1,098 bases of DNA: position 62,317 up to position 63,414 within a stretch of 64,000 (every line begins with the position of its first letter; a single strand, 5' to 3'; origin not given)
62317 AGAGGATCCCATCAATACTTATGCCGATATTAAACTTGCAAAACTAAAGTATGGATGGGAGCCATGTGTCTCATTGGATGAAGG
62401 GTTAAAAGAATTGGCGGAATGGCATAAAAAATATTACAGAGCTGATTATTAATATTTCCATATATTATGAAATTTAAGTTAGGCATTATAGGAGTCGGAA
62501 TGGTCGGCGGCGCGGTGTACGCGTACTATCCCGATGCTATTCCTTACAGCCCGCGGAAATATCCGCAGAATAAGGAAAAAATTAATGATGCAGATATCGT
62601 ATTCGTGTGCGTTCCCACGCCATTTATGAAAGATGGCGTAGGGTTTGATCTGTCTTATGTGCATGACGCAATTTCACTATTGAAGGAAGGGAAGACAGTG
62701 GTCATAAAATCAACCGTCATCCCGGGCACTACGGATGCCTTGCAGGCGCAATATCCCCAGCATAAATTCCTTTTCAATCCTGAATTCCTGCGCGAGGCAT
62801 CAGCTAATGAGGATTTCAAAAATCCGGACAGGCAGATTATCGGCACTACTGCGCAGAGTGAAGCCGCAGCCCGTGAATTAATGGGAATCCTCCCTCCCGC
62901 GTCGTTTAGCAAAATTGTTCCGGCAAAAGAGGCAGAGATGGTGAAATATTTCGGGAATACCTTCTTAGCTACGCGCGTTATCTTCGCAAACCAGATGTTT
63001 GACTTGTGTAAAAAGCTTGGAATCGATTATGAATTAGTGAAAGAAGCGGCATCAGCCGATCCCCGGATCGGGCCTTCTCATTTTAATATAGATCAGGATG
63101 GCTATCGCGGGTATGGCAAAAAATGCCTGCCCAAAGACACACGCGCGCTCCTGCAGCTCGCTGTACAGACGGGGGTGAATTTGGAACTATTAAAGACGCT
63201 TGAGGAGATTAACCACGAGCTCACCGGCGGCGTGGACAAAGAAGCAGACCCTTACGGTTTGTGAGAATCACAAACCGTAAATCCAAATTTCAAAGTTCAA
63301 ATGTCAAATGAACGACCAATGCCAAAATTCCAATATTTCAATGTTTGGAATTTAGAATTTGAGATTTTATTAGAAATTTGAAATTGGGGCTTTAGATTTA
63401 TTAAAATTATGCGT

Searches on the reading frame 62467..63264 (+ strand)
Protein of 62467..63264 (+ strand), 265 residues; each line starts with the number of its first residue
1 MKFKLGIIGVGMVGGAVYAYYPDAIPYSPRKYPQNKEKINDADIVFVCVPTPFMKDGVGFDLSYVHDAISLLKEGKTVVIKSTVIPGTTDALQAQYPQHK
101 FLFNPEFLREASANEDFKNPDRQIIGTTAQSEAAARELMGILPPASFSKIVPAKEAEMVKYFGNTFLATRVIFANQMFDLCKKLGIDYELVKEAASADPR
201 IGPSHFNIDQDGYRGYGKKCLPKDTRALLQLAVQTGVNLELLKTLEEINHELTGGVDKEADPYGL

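Call 71: find_encoding_contigs(protein=window:62467-63264:+, flank=10000, max_places=2)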
Protein window:62467-63264:+ (265 aa): 2 contigs read that carry it; 1 place shown.
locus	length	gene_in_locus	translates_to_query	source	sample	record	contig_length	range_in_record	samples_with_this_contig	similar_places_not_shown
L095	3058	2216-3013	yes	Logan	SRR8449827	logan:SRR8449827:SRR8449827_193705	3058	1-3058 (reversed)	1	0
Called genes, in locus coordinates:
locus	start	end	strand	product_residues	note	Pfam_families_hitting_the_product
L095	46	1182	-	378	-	PF13477:Glyco_trans_4_2, PF13439:Glyco_transf_4, PF13579:Glyco_trans_4_4, PF00534:Glycos_transf_1, PF13692:Glyco_trans_1_4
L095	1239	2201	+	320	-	PF01073:3Beta_HSD, PF01370:Epimerase, PF02719:Polysacc_synt_2, PF04321:RmlD_sub_bind, PF13460:NAD_binding_10 (weak), PF16363:GDP_Man_Dehyd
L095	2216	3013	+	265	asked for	PF03721:UDPG_MGDP_dh_N, PF00984:UDPG_MGDP_dh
